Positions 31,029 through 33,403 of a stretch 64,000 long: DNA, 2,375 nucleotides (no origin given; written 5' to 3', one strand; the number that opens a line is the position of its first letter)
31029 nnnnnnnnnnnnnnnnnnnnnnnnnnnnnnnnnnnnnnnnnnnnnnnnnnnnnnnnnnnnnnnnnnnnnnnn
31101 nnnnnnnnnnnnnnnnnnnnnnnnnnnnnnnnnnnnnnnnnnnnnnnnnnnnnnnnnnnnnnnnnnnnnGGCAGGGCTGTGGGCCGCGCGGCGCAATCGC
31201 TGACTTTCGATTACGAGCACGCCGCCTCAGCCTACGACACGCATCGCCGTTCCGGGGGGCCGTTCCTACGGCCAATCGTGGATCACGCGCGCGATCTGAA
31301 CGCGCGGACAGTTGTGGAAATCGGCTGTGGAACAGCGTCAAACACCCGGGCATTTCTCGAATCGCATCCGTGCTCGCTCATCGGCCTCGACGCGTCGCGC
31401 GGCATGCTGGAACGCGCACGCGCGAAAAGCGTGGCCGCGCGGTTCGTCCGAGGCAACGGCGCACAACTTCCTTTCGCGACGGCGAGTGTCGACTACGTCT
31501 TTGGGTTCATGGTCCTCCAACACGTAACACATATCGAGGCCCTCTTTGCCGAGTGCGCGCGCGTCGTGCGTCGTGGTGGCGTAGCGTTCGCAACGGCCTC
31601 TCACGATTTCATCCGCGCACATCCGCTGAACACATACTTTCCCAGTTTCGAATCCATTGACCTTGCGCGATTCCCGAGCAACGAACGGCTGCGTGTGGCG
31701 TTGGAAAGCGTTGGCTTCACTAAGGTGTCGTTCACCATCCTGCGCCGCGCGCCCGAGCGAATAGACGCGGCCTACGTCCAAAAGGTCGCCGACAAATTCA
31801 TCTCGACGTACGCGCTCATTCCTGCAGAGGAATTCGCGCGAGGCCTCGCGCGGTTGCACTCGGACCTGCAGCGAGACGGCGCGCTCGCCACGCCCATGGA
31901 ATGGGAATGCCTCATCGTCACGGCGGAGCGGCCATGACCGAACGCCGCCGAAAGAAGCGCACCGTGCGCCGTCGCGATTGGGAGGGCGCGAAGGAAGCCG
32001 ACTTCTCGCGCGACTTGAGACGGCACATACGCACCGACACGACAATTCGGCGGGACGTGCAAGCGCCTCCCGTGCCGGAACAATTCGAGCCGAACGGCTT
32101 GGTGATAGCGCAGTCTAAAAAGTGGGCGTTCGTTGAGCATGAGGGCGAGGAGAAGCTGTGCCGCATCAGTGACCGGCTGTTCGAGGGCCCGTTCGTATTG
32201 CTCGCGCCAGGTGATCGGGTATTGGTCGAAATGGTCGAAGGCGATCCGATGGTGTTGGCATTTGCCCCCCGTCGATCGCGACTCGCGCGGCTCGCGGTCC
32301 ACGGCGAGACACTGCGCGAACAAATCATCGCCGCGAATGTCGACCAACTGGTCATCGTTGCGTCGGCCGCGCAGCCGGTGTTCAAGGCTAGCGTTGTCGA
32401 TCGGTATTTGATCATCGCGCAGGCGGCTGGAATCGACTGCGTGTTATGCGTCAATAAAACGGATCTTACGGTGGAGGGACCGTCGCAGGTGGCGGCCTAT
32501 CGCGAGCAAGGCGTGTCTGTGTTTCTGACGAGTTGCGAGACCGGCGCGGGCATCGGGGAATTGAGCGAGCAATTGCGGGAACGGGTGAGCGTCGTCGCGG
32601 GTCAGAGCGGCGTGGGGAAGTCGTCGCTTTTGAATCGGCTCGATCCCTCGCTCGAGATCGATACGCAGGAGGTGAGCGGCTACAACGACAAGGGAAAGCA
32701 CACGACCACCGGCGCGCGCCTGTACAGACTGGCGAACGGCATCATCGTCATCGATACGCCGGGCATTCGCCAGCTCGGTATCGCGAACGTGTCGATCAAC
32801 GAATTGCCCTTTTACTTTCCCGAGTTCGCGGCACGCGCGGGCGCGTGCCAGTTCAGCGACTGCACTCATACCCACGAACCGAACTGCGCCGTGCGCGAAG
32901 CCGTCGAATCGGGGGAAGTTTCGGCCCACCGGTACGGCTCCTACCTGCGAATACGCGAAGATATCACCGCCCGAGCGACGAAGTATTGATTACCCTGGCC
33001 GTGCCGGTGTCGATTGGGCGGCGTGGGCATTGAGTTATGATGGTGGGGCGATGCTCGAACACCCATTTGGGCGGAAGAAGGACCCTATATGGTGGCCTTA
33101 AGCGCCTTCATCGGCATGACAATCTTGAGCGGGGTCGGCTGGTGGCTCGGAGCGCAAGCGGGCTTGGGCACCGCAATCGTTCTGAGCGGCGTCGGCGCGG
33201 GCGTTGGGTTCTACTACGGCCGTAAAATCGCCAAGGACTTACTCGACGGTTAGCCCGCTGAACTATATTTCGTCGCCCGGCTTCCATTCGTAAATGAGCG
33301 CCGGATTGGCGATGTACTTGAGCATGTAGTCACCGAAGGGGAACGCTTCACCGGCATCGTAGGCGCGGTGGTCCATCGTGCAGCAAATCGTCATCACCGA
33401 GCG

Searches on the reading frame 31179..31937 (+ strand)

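Call 59: search_protein_families(library=pfam, proteins=[window:31179-31937:+], max_evalue=0.001)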
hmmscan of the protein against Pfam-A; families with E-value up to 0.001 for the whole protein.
window:31179-31937:+ (252 aa): 6 families
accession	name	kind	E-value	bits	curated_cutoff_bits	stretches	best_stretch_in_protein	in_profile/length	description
PF08241.18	Methyltransf_11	-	5.6e-21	75.4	21.2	1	46-137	1-94/95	Methyltransferase domain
PF13649.12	Methyltransf_25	-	6.6e-20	72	27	1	45-134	1-97/97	Methyltransferase domain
PF08242.18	Methyltransf_12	-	1.2e-13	52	30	1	46-135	1-97/98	Methyltransferase domain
PF13489.12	Methyltransf_23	-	9.6e-11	42.1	27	1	39-184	20-163/164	Methyltransferase domain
PF01209.24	Ubie_methyltran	-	6.9e-08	32.6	20.1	1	35-136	41-149/233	ubiE/COQ5 methyltransferase family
PF13847.12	Methyltransf_31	-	1.3e-07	31.9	27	1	43-137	5-108/145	Methyltransferase domain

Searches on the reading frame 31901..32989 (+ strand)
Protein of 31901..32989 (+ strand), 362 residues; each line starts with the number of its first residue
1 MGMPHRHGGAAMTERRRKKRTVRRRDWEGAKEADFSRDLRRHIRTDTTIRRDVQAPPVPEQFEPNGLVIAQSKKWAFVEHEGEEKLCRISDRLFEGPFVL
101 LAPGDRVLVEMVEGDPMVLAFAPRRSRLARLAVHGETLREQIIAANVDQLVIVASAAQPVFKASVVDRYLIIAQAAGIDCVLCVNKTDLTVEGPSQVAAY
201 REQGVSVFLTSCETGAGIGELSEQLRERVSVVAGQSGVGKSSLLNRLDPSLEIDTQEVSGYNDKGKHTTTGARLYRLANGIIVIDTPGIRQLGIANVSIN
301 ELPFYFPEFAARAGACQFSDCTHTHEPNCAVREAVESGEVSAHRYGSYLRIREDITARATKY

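Call 5: search_protein_families(library=pfam, proteins=[window:31901-32989:+], max_evalue=0.01)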
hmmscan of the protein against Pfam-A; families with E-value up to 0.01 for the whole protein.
window:31901-32989:+ (362 aa): 4 families
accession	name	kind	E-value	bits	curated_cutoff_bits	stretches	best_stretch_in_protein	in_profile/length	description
PF03193.22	RsgA_GTPase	-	7.2e-53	179.4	30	1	122-294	2-173/174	RsgA GTPase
PF01926.29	MMR_HSR1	-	2.9e-06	27.8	21.9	1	231-290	3-58/113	50S ribosome-binding GTPase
PF02421.24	FeoB_N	-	0.0014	18.6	27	0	231-292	4-60/156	Ferrous iron transport protein B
PF20703.3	nSTAND1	-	0.0022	18.2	27.1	1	218-245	23-51/379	Novel STAND NTPase 1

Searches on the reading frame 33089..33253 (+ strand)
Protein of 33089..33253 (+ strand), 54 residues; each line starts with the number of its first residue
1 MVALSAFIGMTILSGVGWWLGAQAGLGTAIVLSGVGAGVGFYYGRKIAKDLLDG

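Call 7: search_protein_families(library=ncbifam, proteins=[window:33089-33253:+], max_evalue=0.01)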
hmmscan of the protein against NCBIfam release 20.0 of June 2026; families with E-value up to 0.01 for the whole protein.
window:33089-33253:+ (54 aa): 1 family
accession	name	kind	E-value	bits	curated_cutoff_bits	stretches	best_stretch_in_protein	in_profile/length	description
NF033158.1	Myrrcad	domain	0.00049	19.6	33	1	26-47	13-32/36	MyrrCad domain-containing protein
